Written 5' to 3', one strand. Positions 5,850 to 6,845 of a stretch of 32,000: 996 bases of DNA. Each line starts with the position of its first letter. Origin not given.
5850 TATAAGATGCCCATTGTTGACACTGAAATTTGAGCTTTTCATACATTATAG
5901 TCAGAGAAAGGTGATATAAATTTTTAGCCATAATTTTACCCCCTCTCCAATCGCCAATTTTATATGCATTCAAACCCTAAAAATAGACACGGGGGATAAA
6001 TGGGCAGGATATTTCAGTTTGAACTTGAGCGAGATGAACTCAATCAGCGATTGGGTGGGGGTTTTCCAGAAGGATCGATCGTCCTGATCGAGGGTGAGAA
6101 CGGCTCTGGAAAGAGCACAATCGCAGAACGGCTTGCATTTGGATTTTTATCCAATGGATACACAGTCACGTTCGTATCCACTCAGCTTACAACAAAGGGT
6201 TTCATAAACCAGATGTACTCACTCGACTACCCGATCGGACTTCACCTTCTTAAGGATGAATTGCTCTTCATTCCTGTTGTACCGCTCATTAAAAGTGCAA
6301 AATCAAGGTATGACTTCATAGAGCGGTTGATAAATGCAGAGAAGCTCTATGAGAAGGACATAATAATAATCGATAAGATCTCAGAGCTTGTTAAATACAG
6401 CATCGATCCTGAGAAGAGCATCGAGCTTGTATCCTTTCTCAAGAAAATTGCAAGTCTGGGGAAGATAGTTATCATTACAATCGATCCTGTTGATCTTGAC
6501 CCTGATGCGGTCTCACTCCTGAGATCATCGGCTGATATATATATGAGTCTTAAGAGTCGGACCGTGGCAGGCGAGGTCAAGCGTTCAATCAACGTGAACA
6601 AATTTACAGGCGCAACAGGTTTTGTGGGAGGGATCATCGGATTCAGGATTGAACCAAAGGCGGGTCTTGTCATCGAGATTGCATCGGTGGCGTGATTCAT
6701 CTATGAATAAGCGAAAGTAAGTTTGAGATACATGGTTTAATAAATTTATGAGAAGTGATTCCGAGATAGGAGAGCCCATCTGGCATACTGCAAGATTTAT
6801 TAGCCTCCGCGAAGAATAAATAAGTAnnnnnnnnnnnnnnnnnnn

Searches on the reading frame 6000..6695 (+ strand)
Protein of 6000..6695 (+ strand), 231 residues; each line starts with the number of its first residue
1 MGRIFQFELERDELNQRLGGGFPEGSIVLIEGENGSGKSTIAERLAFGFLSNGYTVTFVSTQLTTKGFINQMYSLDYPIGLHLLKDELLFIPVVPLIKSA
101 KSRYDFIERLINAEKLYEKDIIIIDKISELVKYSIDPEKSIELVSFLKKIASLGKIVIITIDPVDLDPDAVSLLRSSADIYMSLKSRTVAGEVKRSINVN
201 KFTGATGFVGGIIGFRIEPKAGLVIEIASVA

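Call 3: search_protein_families(library=pfam, proteins=[window:6000-6695:+], max_evalue=0.1)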
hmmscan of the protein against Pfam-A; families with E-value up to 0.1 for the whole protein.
window:6000-6695:+ (231 aa): 28 families (the best 25 are shown)
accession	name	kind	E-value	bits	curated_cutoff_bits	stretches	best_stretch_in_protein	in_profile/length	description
PF06745.19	ATPase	-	5.9e-17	62.2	26.6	1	14-222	8-223/231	KaiC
PF20720.3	nSTAND3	-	5.3e-07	29.9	27.2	1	26-61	18-53/155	Novel STAND NTPase 3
PF13191.12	AAA_16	-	0.00011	23.2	32.6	1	10-86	8-96/167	AAA ATPase domain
PF25199.1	nSTAND_NTPase5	-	0.00019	21.7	34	1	23-63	39-80/145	Novel STAND NTPase 5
PF13481.12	AAA_25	-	0.00022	21.3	27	1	11-50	19-58/195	AAA domain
PF00448.28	SRP54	-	0.00026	21.1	22.7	1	27-125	3-90/196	SRP54-type protein, GTPase domain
PF13476.12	AAA_23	-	0.00034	21.7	27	1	25-49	19-43/201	AAA domain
PF00005.33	ABC_tran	-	0.0014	19.6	25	1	22-46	8-32/137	ABC transporter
PF13401.12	AAA_22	-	0.0015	19.3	27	1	26-152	6-109/130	AAA domain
PF05729.18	NACHT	-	0.0017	18.7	26.7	1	27-53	2-28/167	NACHT domain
PF13175.12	AAA_15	-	0.0023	18.1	32.1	1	28-155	26-147/374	AAA ATPase domain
PF07088.17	GvpD_P-loop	-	0.0037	17.6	24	1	25-134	10-122/189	GvpD gas vesicle protein, P-loop domain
PF00004.35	AAA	-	0.0044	17.9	21.2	1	28-176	1-123/131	ATPase family associated with various cellular activities (AAA)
PF13555.12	AAA_29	-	0.0048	17.1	27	1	24-41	22-38/61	P-loop containing region of AAA domain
PF07728.20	AAA_5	-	0.0055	17.1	22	1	28-66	2-40/139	AAA domain (dynein-related subfamily)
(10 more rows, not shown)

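Call 4: search_protein_families(library=ncbifam, proteins=[window:6000-6695:+], max_evalue=0.1)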
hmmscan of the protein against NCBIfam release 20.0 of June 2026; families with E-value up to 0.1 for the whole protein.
window:6000-6695:+ (231 aa): 48 families (the best 25 are shown)
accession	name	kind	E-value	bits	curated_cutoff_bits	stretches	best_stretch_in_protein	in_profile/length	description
NF052589.1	ArlH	equivalog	2.1e-79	266.5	215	1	7-231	2-229/229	archaellum protein ArlH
NF006320.0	PRK08533.1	equivalog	8.7e-78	261.1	215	1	4-231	3-230/230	flagellar accessory protein FlaH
NF004723.0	PRK06067.1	subfamily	5.5e-37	127.6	194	1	12-225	21-235/243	flagellar accessory protein FlaH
NF006799.0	PRK09302.1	equivalog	4.5e-13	48.6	408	1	13-205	261-453/515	circadian clock protein KaiC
TIGR03880.1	KaiC_arch_3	hypoth_equivalog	7.7e-08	32.1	249.45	1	14-162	5-152/224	KaiC domain-containing protein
TIGR03881.1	KaiC_arch_4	hypoth_equivalog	9.9e-08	31.9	247.8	1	12-121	8-84/231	KaiC domain-containing protein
TIGR00416.1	sms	equivalog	3.4e-07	29.4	403.05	1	7-76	76-145/454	DNA repair protein RadA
TIGR03878.1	thermo_KaiC_2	hypoth_equivalog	1.8e-06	27.5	232.2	1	5-131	16-144/259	KaiC domain-containing protein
TIGR02237.1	recomb_radB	equivalog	6.1e-05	23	172.4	1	16-151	3-130/210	DNA repair and recombination protein RadB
TIGR03877.1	thermo_KaiC_1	hypoth_equivalog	0.00021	20.9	307.25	1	15-60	12-57/238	KaiC domain-containing protein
NF004629.0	PRK05973.1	equivalog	0.00023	20.3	156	1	16-166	55-194/237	DNA helicase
NF010167.0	PRK13648.1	subfamily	0.00062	19.2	241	0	21-48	31-57/269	energy-coupling factor transporter ATPase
TIGR04520.1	ECF_ATPase_1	equivalog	0.00074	19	315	1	22-49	25-52/269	energy-coupling factor transporter ATPase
NF040873.1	AztA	equivalog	0.00099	18.7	220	1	17-50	10-42/191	zinc ABC transporter ATP-binding protein AztA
NF010156.0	PRK13635.1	equivalog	0.0016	17.7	392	1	24-65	32-73/279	energy-coupling factor ABC transporter ATP-binding protein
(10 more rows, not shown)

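Call 8: find_encoding_contigs(protein=window:6000-6695:+, flank=10000, max_places=6)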
Protein window:6000-6695:+ (231 aa): 1 contig read that carries it; 1 place shown.
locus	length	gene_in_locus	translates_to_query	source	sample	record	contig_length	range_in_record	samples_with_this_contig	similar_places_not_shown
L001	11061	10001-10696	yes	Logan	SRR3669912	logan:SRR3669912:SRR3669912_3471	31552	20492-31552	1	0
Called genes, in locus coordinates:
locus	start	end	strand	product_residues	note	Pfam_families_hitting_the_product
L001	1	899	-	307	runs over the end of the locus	PF00005:ABC_tran, PF02463:SMC_N (faint), PF13304:AAA_21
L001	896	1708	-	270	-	PF00950:ABC-3, PF01032:FecCD (weak)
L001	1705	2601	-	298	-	PF07934:OGG_N, PF00730:HhH-GPD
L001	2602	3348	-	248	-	PF00005:ABC_tran, PF13304:AAA_21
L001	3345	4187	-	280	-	PF01297:ZnuA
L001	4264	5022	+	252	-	PF01015:Ribosomal_S3Ae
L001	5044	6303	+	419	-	PF00753:Lactamase_B (faint), PF12706:Lactamase_B_2, PF10996:Beta-Casp, PF07521:RMMBL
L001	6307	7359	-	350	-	PF04406:TP6A_N, PF20768:Topo_VI_alpha, PF21180:TOP6A-Spo11_Toprim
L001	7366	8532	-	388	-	PF01321:Creatinase_N, PF00557:Peptidase_M24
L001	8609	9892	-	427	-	PF01168:Ala_racemase_N (weak), PF02784:Orn_Arg_deC_N, PF00278:Orn_DAP_Arg_deC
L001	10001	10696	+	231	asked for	PF06745:ATPase, PF23442:DUF7125 (weak), PF20720:nSTAND3 (weak)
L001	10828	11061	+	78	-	?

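Call 9: find_homologous_proteins(query=window:6000-6695:+, max_evalue=1e-10)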
Query window:6000-6695:+ (231 aa): 202 proteins with E <= 1e-10 among 1398 candidates; the best 120 are listed.
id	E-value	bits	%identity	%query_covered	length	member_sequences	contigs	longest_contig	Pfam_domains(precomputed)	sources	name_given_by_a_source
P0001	2.9e-128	444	90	100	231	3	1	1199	PF06745.20,PF20720.4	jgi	-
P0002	4.1e-122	424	86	100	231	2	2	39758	PF06745.20,PF25199.2,PF20720.4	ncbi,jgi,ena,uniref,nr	ncbi:MAG TPA: ATPase [Candidatus Syntrophoarchaeum butanivorans]|uniref:ATPase n=1 Tax=Candidatus Sy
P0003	5.0e-122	423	87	100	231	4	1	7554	PF06745.20,PF20720.4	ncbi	ncbi:MAG: archaellum protein ArlH [Candidatus Syntropharchaeales archaeon]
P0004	5.8e-104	364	71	100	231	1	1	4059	PF06745.20,PF23442.2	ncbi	ncbi:MAG: archaellum protein ArlH [Candidatus Syntropharchaeia archaeon]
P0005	4.3e-96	339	66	99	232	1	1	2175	PF06745.20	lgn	-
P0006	5.7e-91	322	62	100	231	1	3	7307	PF06745.20,PF23442.2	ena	-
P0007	1.1e-90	321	63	100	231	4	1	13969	PF06745.20,PF23442.2,PF20720.4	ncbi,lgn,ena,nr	ncbi:MAG: ATPase [Methanosarcinaceae archaeon]|nr:ATPase [Methanosarcinaceae archaeon]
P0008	1.1e-90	321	61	100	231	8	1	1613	PF06745.20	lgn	-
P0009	2.2e-90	320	64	99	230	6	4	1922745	PF06745.20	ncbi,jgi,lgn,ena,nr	ncbi:Putative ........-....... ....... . [Candidatus Methanoperedenaceae archaeon GB50]|nr:Putative 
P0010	2.8e-90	320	62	99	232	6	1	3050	PF06745.20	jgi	-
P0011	4.4e-90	319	63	100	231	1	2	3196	PF06745.20,PF23442.2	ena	-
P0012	5.6e-90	319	62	100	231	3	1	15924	PF06745.20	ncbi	-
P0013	1.6e-89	317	62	100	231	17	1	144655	PF06745.20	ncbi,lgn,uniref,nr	ncbi:ATPase domain-containing protein [Methanococcoides sp. NM1]|uniref:ATPase domain-containing pro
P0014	2.4e-89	317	62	100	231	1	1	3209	PF06745.20,PF23442.2,PF13481.13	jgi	jgi:flagellar protein FlaH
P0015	4.7e-89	316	60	100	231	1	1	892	PF06745.20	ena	-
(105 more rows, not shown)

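Call 10: find_encoding_contigs(protein=P0002, flank=8000, max_places=3)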
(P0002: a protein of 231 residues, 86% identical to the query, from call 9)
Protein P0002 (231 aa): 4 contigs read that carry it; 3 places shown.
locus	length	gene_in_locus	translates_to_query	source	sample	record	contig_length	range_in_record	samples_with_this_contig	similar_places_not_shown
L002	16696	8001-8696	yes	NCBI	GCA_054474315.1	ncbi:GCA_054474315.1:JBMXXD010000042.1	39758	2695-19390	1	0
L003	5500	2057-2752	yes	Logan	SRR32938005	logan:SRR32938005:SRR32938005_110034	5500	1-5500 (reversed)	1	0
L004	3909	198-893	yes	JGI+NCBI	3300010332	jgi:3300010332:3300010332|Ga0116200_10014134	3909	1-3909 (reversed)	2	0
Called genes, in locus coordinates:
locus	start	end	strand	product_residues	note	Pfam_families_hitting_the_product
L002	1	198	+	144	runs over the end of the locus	PF01090:Ribosomal_S19e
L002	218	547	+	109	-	PF01984:dsDNA_bind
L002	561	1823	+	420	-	PF03463:eRF1_1, PF18854:baeRF_family10, PF03464:eRF1_2, PF18859:acVLRF1, PF03465:eRF1_3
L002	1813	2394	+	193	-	PF01725:Ham1p_like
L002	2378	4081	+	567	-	PF03485:Arg_tRNA_synt_N, PF00750:tRNA-synt_1d, PF05746:DALR_1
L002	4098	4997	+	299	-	-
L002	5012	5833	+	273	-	PF13507:GATase_5, PF01965:DJ-1_PfpI (weak)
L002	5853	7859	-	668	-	PF00270:DEAD (faint), PF04851:ResIII, PF17757:UvrB_inter, PF27431:UvrB_3rd, PF00271:Helicase_C, PF12344:UvrB, PF02151:UVR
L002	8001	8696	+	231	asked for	PF25199:nSTAND_NTPase5 (faint), PF06745:ATPase, PF20720:nSTAND3 (faint)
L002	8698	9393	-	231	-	PF07758:DUF1614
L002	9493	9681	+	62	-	PF03966:Trm112p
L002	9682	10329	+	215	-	PF24368:DUF7524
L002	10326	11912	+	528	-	PF06418:CTP_synth_N, PF00117:GATase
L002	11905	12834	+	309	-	PF08461:WHD_RNase_R, PF01995:NRD1_2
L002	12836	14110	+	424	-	PF00275:EPSP_synthase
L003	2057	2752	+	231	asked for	PF25199:nSTAND_NTPase5 (faint), PF06745:ATPase, PF20720:nSTAND3 (faint)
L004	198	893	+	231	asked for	PF25199:nSTAND_NTPase5 (faint), PF06745:ATPase, PF20720:nSTAND3 (faint)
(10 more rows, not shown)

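Call 11: find_encoding_contigs(protein=P0009, flank=8000, max_places=3)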
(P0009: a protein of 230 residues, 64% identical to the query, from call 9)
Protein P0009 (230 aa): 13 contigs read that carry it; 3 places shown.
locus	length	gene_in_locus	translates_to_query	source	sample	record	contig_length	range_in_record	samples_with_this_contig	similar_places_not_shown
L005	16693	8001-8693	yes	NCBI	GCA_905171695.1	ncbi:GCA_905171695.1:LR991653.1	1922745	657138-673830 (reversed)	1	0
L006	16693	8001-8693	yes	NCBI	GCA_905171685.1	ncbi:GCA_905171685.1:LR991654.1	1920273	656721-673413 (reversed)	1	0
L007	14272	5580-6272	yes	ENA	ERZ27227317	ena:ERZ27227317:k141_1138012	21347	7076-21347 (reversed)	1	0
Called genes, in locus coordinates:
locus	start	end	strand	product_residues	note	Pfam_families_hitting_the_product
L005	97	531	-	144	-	PF12724:Flavodoxin_5, PF00258:Flavodoxin_1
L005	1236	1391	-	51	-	-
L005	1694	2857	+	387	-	PF22025:ThiI_fer, PF02926:THUMP, PF02568:ThiI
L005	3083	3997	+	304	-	PF23023:Anti-Pycsar_Apyc1, PF00753:Lactamase_B, PF13691:Lactamase_B_4 (weak), PF12706:Lactamase_B_2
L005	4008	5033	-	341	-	PF04055:Radical_SAM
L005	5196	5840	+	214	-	PF01917:Flagellin_arch-type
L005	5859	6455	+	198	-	PF01917:Flagellin_arch-type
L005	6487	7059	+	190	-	PF01917:Flagellin_arch-type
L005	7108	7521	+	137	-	PF01917:Flagellin_arch-type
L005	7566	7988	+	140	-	PF01917:Flagellin_arch-type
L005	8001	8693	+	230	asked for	PF06745:ATPase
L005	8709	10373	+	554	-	PF00437:T2SSE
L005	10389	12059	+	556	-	PF00482:T2SSF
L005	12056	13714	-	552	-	PF13584:BatD (faint)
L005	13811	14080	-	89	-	PF05239:PRC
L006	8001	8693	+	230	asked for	PF06745:ATPase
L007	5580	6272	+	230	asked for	PF06745:ATPase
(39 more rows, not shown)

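Call 12: find_encoding_contigs(protein=P0013, flank=8000, max_places=2)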
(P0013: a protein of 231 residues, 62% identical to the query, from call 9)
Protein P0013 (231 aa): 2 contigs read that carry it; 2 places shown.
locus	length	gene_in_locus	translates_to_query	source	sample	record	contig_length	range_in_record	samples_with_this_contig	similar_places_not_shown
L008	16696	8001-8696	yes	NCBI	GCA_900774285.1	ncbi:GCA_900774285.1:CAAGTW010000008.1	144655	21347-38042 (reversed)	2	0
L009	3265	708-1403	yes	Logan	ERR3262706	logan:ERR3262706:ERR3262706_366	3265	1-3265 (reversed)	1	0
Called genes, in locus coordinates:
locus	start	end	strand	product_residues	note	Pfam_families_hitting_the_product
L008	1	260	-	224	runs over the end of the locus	PF11167:DUF2953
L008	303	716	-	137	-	PF09579:Spore_YtfJ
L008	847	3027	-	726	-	PF00270:DEAD (faint), PF04851:ResIII (faint), PF06733:DEAD_2, PF13307:Helicase_C_2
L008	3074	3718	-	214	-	PF07790:Pilin_N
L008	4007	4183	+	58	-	PF12797:Fer4_2 (weak), PF13237:Fer4_10, PF00037:Fer4, PF14697:Fer4_21, PF12838:Fer4_7, PF13187:Fer4_9, PF25160:LdpA_Fe-S-bd, PF00037:Fer4, +6 more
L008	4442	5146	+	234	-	PF00696:AA_kinase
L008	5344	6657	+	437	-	PF05377:FlaC_arch, PF04659:Arch_fla_DE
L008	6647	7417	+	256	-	-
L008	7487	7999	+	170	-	PF01917:Flagellin_arch-type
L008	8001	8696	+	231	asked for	PF06745:ATPase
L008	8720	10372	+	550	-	PF00437:T2SSE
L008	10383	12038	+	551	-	PF00482:T2SSF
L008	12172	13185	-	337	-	PF00180:Iso_dh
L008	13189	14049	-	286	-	PF24830:DUF7714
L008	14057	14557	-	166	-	PF00694:Aconitase_C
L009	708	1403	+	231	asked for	PF06745:ATPase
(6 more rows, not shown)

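Call 15: find_encoding_contigs(protein=P0003, flank=8000, max_places=3)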
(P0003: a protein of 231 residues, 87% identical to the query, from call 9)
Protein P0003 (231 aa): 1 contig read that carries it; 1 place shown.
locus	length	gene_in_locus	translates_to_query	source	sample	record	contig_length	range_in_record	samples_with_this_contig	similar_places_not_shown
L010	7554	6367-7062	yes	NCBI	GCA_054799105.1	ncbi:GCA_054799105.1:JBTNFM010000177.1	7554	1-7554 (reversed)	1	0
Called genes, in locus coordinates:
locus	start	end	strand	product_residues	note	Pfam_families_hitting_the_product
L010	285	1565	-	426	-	-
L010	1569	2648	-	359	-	PF02653:BPD_transp_2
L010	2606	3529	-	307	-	PF02653:BPD_transp_2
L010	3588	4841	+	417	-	PF13458:Peripla_BP_6, PF01094:ANF_receptor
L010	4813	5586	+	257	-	PF13476:AAA_23 (weak), PF00005:ABC_tran, PF13555:AAA_29 (weak), PF13304:AAA_21 (faint)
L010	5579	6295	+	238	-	PF13175:AAA_15 (faint), PF00005:ABC_tran, PF02463:SMC_N (weak), PF13304:AAA_21 (weak)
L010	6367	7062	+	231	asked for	PF06745:ATPase, PF20720:nSTAND3 (weak)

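Call 23: search_solved_structures(query=window:6000-6695:+, max_evalue=0.001, show_alignments=2)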
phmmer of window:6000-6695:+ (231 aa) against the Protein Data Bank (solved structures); distinct sequences matched with E-value up to 0.001: 39.
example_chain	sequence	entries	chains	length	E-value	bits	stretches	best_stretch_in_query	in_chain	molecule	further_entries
4wia_A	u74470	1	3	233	4.9e-57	196.1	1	5-231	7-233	Putative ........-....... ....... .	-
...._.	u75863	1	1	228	4.2e-20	75.4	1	11-225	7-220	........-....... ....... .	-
3cmu_A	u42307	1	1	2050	1.7e-13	53.9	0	19-62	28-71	Protein recA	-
8zn5_B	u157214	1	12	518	1.1e-11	47.9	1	13-205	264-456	KaiC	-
3cmt_A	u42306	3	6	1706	3e-11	46.5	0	19-62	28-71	Protein recA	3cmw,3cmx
8db3_A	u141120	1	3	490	2.6e-09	40.1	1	17-204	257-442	Circadian clock protein KaiC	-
8dba_A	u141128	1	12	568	4.3e-09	39.4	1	17-204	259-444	Circadian clock protein KaiC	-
8fwi_A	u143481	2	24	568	1.1e-08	38.1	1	17-203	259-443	Circadian clock protein KaiC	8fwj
3cmv_A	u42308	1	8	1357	1.2e-08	37.9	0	19-62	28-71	Protein recA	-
5jwq_A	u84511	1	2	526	4.2e-06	29.7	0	19-210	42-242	Circadian clock protein kinase KaiC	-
3k0f_A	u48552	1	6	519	5.1e-06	29.4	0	14-205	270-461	Circadian clock protein kinase KaiC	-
7dy1_A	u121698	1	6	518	5.4e-06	29.3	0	19-210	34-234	Circadian clock protein kinase KaiC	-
4o0m_A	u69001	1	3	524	5.7e-06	29.2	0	19-210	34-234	Circadian clock protein kinase KaiC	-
7x1y_A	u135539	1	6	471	6.4e-06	29.1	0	14-204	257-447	Circadian clock oscillator protein KaiC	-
7x1z_A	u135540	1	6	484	7.4e-06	28.9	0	14-204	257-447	Circadian clock oscillator protein KaiC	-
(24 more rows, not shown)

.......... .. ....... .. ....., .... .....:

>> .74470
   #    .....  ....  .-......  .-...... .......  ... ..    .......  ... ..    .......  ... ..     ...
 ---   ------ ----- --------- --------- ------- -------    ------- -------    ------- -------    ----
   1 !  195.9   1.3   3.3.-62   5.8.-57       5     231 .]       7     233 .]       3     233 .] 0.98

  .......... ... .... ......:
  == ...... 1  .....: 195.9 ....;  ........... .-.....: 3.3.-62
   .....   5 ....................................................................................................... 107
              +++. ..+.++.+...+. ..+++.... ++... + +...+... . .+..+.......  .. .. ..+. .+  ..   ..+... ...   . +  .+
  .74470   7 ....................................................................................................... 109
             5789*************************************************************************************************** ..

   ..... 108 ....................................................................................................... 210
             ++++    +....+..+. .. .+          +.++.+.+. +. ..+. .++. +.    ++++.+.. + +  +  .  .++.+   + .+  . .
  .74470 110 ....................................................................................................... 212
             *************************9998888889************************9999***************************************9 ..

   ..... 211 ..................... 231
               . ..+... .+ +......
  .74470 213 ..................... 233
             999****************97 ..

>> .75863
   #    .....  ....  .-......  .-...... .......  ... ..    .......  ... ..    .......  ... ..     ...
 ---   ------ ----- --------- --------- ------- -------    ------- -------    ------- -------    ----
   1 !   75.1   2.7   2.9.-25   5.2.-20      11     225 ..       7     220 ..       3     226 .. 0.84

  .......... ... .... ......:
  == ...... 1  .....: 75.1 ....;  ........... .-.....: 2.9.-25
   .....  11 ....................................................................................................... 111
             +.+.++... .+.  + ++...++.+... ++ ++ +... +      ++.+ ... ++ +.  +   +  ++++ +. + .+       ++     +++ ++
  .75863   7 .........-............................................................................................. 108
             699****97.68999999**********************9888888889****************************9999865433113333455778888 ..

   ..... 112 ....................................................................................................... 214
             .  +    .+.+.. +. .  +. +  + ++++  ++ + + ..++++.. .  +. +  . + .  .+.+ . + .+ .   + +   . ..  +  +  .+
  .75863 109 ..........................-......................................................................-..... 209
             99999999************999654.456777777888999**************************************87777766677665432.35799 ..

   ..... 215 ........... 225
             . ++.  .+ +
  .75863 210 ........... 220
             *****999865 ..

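Call 38: find_encoding_contigs(protein=P0004, flank=8000, max_places=2)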
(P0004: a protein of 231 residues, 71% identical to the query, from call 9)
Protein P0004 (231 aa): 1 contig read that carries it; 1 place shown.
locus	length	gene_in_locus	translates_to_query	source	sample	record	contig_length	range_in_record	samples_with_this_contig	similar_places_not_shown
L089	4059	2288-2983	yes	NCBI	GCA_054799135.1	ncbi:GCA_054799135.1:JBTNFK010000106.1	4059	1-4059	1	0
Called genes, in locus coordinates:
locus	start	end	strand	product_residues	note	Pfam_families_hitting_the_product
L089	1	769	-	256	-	?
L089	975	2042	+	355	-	PF01208:URO-D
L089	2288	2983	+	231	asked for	PF06745:ATPase, PF23442:DUF7125 (weak)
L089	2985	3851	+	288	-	PF01913:FTR, PF02741:FTR_C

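Call 39: find_encoding_contigs(protein=P0006, flank=8000, max_places=3)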
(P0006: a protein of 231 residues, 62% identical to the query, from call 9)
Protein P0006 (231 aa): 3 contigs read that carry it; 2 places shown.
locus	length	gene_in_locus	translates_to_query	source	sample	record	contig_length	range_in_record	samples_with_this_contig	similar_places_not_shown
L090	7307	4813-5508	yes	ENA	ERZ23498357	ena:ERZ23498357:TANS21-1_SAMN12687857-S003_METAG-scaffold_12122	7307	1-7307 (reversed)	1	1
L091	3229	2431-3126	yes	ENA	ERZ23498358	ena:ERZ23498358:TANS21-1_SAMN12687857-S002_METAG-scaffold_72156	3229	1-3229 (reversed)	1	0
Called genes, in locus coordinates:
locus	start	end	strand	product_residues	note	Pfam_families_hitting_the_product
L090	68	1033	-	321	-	PF08068:DKCLD, PF01509:TruB_N, PF21238:Pus10_C (weak), PF16198:TruB_C_2, PF01472:PUA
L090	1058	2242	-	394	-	PF01966:HD, PF19276:HD_assoc_2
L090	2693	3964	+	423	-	PF05377:FlaC_arch, PF04659:Arch_fla_DE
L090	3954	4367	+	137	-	PF01917:Flagellin_arch-type (weak)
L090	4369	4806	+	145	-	PF01917:Flagellin_arch-type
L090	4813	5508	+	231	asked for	PF06745:ATPase, PF23442:DUF7125 (weak)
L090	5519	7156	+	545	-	PF00437:T2SSE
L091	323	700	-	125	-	-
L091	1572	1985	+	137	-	PF01917:Flagellin_arch-type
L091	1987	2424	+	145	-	PF01917:Flagellin_arch-type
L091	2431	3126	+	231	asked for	PF06745:ATPase, PF23442:DUF7125 (weak)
